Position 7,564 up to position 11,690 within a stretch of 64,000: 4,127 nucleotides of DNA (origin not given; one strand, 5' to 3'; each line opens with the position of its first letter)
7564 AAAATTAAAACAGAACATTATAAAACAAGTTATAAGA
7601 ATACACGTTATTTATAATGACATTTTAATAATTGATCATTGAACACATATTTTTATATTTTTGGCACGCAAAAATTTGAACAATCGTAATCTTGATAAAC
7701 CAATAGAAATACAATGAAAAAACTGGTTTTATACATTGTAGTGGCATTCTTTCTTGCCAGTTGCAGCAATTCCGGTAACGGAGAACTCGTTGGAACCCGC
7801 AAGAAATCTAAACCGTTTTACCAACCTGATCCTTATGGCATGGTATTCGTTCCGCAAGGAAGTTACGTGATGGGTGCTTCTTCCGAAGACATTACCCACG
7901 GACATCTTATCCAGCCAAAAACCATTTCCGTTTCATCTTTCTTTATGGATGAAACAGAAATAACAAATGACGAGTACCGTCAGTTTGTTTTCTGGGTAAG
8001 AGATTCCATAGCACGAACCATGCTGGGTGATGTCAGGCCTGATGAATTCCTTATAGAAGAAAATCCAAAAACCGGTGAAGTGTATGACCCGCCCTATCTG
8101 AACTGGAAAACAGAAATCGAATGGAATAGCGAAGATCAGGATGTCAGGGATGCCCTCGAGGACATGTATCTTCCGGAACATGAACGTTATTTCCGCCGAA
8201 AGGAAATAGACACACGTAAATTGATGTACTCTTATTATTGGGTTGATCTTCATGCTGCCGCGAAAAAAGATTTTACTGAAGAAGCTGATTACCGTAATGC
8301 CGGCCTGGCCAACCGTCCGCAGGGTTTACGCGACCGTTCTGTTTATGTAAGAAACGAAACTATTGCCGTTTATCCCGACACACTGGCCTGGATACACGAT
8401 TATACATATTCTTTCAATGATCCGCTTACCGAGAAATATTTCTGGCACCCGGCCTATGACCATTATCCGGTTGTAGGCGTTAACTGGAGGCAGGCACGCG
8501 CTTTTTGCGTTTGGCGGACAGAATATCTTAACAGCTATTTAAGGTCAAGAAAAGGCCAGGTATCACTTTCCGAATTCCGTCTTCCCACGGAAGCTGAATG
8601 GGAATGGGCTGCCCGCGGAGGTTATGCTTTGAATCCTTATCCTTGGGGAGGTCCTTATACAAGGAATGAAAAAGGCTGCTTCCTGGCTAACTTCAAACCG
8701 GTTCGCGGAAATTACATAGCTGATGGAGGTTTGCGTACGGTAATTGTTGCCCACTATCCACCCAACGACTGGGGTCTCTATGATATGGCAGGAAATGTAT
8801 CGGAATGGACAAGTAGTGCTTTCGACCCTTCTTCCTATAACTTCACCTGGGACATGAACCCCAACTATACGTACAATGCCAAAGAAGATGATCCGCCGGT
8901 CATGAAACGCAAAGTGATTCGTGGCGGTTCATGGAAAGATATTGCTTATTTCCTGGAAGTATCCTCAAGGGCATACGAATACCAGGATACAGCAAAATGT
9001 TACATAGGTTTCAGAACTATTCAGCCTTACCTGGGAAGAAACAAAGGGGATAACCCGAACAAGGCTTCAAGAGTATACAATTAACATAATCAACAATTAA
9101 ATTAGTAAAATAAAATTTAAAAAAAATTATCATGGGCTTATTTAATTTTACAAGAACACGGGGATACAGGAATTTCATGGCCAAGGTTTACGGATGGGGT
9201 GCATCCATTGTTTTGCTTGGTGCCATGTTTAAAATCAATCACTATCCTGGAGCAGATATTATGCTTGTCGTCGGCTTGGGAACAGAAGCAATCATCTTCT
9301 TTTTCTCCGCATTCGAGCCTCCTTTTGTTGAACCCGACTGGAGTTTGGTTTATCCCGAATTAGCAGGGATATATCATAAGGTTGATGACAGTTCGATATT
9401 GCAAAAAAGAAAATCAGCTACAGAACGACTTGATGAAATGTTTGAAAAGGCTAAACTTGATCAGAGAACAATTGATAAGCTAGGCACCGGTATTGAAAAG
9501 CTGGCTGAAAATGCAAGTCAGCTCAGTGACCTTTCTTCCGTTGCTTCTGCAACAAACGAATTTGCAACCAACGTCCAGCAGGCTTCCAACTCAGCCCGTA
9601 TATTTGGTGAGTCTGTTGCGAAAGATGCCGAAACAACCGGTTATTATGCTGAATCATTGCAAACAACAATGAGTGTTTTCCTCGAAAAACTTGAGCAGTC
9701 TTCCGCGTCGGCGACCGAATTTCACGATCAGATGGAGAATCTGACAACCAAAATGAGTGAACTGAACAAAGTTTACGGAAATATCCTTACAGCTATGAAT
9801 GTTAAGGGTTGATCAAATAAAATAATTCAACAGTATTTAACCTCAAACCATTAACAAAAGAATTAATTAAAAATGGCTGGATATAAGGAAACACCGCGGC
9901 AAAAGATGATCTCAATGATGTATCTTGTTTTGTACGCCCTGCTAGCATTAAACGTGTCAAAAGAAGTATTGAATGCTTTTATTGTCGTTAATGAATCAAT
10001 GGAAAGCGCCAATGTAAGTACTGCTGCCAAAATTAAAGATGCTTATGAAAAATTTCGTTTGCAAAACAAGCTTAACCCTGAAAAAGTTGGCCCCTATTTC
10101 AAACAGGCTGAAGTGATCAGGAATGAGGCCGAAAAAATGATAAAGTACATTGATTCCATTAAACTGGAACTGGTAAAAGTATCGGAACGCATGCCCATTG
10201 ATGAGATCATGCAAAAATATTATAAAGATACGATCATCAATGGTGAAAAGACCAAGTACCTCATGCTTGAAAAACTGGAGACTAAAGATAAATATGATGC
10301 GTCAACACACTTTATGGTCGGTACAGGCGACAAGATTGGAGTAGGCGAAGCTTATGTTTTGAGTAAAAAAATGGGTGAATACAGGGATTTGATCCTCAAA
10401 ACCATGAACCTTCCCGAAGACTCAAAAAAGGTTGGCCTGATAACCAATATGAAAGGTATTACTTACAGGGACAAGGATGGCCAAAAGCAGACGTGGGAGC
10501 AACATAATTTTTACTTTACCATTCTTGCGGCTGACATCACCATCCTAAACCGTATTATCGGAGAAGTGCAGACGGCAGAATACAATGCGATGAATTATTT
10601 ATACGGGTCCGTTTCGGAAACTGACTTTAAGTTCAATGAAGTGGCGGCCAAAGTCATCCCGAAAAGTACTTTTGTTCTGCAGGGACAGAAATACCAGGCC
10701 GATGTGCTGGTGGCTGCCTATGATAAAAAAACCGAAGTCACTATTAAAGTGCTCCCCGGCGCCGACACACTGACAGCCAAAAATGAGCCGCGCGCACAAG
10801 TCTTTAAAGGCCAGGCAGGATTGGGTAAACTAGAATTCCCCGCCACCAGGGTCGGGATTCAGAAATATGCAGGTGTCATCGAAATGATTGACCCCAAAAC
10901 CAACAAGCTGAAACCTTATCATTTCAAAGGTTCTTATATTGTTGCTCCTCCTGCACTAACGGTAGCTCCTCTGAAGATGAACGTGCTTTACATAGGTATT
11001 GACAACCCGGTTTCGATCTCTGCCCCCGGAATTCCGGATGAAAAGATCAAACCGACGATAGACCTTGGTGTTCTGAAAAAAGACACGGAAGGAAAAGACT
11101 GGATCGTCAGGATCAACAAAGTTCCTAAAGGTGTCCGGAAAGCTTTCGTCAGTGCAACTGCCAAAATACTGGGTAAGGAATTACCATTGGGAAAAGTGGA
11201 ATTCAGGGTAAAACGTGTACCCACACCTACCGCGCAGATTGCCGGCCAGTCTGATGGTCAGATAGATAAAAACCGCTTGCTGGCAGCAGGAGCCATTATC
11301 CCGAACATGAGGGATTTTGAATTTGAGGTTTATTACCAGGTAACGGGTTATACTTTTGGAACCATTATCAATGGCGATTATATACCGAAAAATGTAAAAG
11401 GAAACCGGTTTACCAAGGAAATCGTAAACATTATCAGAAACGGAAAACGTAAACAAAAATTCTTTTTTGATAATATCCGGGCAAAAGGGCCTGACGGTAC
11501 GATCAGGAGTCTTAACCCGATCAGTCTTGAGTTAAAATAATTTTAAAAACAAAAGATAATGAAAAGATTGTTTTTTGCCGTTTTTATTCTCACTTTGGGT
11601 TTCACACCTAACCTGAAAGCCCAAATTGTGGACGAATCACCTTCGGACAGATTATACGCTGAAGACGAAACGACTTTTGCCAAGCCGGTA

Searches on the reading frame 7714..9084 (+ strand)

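Call 16: search_protein_families(library=ncbifam, proteins=[window:7714-9084:+], max_evalue=0.00001)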
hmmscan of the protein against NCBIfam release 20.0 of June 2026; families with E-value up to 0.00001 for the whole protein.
window:7714-9084:+ (456 aa): 8 families
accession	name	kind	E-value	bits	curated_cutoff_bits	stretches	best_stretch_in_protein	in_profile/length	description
TIGR03525.2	GldK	equivalog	1.2e-177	591.3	350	1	9-439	2-407/408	T9SS ring complex lipoprotein PorK/GldK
TIGR03524.1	GldJ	equivalog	3.6e-52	177.8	458.2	3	276-382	253-377/559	gliding motility lipoprotein GldJ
TIGR03530.1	GldJ_short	equivalog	4.2e-51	174.1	382.9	2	217-436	128-389/396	gliding motility lipoprotein GldJ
NF041186.1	SenA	equivalog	6.3e-16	58.7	420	1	244-436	264-381/382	selenoneine synthase SenA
NF051459.1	pyoverdine_PvdO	equivalog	2.3e-15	56.4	500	1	250-436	117-277/280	dihydropyoverdine dehydrogenase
TIGR03440.2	egtB_TIGR03440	equivalog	1.9e-12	47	360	1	287-435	292-412/413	ergothioneine biosynthesis protein EgtB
TIGR02171.1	Fb_sc_TIGR02171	subfamily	8.3e-11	40.6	544.35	1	284-436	155-280/912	TIGR02171 family lipoprotein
TIGR04344.1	ovoA_Nterm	equivalog_domain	4.1e-07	29.2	400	1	251-436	296-444/444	5-histidylcysteine sulfoxide synthase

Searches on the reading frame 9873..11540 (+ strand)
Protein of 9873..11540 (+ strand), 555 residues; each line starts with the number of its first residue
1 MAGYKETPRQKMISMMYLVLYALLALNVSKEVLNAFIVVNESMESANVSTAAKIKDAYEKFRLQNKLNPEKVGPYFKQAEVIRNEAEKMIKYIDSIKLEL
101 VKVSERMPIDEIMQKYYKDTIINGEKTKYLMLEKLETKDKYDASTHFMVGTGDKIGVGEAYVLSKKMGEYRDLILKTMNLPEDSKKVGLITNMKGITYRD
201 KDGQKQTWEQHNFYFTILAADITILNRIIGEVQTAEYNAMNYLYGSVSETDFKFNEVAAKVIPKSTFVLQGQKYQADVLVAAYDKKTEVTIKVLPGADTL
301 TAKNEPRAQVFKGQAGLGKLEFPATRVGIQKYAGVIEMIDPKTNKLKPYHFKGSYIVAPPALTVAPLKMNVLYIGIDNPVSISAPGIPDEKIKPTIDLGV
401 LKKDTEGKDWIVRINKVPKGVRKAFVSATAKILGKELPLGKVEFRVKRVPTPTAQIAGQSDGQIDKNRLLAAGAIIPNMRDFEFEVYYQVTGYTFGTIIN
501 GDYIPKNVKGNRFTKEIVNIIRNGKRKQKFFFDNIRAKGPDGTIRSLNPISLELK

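Call 16: search_protein_families(library=ncbifam, proteins=[window:9873-11540:+], max_evalue=0.00001)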
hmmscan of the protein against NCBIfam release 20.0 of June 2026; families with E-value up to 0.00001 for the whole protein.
window:9873-11540:+ (555 aa): 1 family
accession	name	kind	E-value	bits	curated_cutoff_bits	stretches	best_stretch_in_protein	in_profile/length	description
TIGR03517.2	GldM_gliding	equivalog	1.6e-89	301.1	180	1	1-552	1-521/524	type IX secretion system motor protein PorM/GldM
